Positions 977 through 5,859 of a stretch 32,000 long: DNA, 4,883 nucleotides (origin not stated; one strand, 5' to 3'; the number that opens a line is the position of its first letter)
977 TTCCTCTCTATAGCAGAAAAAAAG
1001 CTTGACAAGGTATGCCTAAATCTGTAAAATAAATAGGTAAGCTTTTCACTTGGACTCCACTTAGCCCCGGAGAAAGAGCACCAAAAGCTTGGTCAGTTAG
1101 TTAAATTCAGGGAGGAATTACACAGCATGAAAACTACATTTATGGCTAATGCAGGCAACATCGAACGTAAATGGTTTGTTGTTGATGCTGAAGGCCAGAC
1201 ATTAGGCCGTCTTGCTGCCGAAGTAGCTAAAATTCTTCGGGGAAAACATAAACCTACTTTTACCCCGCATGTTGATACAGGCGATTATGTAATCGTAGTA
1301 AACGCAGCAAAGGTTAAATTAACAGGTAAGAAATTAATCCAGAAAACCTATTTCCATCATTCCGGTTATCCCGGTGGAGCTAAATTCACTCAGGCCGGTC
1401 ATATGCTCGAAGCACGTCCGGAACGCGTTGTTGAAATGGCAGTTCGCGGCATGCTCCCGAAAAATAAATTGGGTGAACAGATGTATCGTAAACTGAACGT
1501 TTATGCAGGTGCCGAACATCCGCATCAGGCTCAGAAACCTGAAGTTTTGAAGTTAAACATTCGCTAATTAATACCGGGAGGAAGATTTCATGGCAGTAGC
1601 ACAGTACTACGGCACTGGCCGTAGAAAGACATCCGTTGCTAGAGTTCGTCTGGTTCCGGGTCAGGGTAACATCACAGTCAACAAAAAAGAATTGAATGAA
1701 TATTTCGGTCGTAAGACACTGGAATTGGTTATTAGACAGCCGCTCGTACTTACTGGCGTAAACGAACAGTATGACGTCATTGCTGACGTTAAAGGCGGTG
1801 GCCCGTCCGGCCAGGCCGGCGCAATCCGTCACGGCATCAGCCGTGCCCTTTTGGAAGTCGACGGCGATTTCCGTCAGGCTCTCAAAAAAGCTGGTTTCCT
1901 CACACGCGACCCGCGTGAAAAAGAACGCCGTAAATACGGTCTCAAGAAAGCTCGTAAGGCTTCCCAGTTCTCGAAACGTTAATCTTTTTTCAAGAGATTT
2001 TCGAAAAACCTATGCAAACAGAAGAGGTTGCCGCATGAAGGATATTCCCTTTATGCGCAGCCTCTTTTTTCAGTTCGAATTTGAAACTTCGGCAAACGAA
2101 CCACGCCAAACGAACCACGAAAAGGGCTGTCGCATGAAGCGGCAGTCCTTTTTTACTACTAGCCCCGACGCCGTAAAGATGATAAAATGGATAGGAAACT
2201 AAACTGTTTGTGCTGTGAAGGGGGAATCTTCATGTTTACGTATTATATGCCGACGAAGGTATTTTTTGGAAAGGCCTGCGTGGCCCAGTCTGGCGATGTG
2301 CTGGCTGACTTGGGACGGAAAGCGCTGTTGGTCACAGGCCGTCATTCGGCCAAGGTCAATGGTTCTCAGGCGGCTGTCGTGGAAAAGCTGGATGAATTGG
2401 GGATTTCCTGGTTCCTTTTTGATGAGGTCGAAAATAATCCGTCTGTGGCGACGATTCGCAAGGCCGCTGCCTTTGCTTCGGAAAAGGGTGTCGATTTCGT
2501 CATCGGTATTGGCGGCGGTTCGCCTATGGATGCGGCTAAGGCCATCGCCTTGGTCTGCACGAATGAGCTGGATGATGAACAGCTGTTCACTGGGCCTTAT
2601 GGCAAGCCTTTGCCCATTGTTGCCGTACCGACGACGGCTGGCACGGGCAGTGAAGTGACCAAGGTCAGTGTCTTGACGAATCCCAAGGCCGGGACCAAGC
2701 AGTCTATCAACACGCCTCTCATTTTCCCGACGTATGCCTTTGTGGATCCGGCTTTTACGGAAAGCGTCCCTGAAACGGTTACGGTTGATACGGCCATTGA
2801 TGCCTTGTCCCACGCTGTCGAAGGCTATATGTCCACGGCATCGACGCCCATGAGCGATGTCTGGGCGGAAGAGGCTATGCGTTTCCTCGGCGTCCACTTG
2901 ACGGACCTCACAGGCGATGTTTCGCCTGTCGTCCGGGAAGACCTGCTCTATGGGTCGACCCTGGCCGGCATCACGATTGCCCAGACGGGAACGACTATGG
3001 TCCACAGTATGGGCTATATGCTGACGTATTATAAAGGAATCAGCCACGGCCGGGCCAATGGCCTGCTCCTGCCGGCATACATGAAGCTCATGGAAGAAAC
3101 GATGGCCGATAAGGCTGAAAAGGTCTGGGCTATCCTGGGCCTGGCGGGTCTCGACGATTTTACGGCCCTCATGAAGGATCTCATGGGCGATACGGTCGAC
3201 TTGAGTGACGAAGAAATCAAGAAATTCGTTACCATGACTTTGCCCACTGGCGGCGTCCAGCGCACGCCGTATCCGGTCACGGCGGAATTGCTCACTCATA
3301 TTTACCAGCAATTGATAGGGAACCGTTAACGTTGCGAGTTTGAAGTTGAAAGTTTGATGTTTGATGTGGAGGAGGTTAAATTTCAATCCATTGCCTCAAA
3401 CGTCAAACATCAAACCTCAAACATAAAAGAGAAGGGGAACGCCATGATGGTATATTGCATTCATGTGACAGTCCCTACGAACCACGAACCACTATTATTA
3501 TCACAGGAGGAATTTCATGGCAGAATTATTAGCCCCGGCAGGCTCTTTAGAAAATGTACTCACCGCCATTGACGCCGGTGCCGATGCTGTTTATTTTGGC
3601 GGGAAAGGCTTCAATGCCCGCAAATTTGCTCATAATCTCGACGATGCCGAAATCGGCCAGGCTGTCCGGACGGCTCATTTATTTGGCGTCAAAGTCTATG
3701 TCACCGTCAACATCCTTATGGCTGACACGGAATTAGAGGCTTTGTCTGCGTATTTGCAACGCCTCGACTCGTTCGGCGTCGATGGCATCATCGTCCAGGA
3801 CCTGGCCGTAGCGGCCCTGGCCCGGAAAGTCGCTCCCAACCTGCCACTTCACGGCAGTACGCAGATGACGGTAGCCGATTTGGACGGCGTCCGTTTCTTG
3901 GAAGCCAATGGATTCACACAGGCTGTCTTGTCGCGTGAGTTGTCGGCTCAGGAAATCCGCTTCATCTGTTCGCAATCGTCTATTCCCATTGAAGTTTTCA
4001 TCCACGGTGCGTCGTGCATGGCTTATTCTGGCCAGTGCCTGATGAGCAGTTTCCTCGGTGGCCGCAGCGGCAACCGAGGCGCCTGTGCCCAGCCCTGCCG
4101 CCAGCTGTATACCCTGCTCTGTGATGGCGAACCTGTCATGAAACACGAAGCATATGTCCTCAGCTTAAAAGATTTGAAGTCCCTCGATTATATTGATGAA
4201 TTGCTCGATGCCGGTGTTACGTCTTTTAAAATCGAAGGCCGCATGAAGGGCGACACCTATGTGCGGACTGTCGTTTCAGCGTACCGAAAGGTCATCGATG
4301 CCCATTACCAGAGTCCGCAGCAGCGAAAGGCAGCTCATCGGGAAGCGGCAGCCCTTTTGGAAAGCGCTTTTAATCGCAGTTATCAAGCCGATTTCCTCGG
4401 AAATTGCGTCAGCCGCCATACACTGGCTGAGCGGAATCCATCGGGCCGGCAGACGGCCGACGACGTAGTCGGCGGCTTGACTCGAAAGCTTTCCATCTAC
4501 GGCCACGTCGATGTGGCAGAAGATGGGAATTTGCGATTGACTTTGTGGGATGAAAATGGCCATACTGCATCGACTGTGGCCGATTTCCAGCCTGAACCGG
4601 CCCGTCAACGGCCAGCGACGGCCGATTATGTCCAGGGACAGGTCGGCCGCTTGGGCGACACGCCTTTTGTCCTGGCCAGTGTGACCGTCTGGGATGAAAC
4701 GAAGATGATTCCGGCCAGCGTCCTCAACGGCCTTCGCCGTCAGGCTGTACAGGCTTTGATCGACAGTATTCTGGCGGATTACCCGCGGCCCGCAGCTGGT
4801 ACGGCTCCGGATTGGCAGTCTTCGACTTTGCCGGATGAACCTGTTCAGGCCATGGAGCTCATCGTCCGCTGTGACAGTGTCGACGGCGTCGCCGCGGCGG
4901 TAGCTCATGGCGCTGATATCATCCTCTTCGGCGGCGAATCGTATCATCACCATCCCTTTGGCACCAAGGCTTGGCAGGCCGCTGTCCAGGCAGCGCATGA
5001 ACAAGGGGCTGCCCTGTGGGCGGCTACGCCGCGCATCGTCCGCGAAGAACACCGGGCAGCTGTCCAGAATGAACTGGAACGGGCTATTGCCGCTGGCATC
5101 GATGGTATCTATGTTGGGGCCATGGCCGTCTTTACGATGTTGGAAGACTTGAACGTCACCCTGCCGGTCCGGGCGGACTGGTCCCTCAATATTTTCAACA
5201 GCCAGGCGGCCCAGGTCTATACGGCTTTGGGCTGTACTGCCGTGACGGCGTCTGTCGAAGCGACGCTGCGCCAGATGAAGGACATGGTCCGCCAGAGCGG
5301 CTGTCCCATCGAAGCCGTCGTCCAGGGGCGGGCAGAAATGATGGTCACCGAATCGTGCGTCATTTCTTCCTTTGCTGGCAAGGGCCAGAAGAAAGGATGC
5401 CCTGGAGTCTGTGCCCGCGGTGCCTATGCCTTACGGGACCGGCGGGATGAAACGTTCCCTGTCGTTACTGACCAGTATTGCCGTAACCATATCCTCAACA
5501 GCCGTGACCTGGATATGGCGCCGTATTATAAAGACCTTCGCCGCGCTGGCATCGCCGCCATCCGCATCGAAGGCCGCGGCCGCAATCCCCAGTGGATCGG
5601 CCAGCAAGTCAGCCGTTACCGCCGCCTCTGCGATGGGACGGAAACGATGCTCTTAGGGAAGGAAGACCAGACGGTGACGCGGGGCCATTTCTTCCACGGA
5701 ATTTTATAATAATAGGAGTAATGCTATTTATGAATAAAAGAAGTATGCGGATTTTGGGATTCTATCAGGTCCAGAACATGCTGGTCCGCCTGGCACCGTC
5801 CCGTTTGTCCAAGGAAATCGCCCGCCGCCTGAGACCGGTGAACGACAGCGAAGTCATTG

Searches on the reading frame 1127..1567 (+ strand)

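Call 8: search_protein_families(library=pfam, proteins=[window:1127-1567:+])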
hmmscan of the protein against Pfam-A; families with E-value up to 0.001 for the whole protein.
window:1127-1567:+ (146 aa): 1 family
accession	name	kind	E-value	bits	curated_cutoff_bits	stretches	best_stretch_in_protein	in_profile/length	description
PF00572.24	Ribosomal_L13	-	1.3e-51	174.1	23.8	1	14-132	1-119/119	Ribosomal protein L13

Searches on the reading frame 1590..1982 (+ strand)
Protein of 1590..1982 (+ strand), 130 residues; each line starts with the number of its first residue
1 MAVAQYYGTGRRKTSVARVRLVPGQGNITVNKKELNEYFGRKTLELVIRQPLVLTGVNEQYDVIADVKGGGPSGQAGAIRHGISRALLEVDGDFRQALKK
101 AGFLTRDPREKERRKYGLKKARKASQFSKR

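Call 8: search_protein_families(library=pfam, proteins=[window:1590-1982:+])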
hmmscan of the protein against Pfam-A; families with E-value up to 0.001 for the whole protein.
window:1590-1982:+ (130 aa): 1 family
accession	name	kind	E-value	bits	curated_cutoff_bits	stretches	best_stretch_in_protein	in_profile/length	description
PF00380.25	Ribosomal_S9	-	4.2e-50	169.7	22.5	1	10-130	1-121/121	Ribosomal protein S9/S16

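Call 30: find_encoding_contigs(protein=window:1590-1982:+, flank=10000, max_places=10)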
Protein window:1590-1982:+ (130 aa): 24 contigs read that carry it; 10 places shown.
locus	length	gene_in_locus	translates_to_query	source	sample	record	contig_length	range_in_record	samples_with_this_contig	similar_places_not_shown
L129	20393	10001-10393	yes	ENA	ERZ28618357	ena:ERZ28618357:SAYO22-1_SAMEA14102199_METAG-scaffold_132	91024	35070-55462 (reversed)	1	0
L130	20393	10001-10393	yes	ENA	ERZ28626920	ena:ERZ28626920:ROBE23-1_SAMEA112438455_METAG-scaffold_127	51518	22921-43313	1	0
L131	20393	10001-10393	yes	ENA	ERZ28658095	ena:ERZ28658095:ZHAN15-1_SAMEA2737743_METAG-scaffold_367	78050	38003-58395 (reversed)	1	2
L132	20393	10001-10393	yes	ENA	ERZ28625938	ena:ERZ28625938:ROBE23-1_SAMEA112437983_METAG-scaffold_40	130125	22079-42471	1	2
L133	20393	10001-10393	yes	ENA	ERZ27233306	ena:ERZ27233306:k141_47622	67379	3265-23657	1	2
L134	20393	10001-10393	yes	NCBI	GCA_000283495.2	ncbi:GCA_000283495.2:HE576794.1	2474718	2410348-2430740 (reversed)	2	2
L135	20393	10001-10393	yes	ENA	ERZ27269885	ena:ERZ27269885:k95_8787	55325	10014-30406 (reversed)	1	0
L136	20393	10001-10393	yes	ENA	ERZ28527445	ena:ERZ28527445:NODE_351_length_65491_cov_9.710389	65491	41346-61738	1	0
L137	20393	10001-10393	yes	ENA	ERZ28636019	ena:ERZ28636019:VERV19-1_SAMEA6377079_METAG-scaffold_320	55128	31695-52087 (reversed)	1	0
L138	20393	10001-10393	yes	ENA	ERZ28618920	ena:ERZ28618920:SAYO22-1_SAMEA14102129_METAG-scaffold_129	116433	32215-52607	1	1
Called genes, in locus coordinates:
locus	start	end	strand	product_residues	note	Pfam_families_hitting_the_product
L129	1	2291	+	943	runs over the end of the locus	PF10593:Z1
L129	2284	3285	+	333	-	PF14390:DUF4420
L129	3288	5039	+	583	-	PF22879:AIPR_N, PF10592:AIPR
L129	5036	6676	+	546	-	PF00145:DNA_methylase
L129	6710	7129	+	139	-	PF03852:Vsr, PF18741:MTES_1575 (faint), PF04480:DUF559 (weak)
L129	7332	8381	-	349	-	PF01212:Beta_elim_lyase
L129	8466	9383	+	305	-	PF00126:HTH_1, PF03466:LysR_substrate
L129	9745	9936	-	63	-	-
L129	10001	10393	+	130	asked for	PF00380:Ribosomal_S9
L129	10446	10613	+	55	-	-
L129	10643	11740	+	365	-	PF00465:Fe-ADH, PF13685:Fe-ADH_2, PF25137:ADH_Fe_C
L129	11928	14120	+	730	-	PF01136:Peptidase_U32, PF12392:DUF3656, PF01136:Peptidase_U32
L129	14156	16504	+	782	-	PF00488:MutS_V, PF01713:Smr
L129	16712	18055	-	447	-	PF00395:SLH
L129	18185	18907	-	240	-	PF02146:SIR2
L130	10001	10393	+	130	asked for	PF00380:Ribosomal_S9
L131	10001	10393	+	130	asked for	PF00380:Ribosomal_S9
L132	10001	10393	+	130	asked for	PF00380:Ribosomal_S9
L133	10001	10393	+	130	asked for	PF00380:Ribosomal_S9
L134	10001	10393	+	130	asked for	PF00380:Ribosomal_S9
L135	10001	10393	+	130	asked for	PF00380:Ribosomal_S9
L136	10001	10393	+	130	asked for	PF00380:Ribosomal_S9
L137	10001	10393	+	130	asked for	PF00380:Ribosomal_S9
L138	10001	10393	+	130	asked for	PF00380:Ribosomal_S9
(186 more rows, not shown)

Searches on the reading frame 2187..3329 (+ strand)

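Call 8: search_protein_families(library=pfam, proteins=[window:2187-3329:+])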
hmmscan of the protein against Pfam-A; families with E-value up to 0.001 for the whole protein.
window:2187-3329:+ (380 aa): 3 families
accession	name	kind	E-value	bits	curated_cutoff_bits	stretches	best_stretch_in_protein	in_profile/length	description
PF00465.25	Fe-ADH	-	5.8e-53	179.4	31.3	1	22-188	1-168/168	Iron-containing alcohol dehydrogenase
PF25137.1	ADH_Fe_C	-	6.5e-29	101.4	27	1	199-374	1-191/194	Fe-containing alcohol dehydrogenase family, C-terminal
PF13685.12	Fe-ADH_2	-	7e-11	42.8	28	1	30-122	5-95/149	Iron-containing alcohol dehydrogenase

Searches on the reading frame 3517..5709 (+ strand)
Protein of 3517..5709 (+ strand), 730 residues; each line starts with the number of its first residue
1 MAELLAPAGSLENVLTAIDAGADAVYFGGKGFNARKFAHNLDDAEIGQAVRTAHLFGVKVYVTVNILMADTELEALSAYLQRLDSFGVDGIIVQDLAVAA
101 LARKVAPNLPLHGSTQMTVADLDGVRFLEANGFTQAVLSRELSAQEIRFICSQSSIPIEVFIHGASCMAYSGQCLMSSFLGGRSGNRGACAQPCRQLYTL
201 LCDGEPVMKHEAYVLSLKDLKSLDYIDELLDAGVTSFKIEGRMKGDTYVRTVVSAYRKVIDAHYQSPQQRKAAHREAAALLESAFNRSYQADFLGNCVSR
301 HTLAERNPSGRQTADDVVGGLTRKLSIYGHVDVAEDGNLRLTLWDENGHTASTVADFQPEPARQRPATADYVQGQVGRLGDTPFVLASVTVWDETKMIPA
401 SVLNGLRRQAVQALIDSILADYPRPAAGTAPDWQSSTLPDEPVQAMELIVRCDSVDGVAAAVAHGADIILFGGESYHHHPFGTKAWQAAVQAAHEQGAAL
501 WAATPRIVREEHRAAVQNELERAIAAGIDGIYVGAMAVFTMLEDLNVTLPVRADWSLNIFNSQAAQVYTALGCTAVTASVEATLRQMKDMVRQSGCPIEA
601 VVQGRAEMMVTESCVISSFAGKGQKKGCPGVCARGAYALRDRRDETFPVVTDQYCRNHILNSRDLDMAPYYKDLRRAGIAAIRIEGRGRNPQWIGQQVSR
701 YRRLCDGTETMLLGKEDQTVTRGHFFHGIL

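Call 8: search_protein_families(library=pfam, proteins=[window:3517-5709:+])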
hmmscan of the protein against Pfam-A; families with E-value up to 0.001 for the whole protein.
window:3517-5709:+ (730 aa): 2 families
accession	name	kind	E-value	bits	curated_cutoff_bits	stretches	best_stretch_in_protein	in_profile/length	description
PF01136.24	Peptidase_U32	-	8.7e-112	372.5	22.4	2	73-294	1-227/233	Peptidase family U32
PF12392.13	DUF3656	-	9.2e-19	68.6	22.1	1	321-418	21-108/109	Collagenase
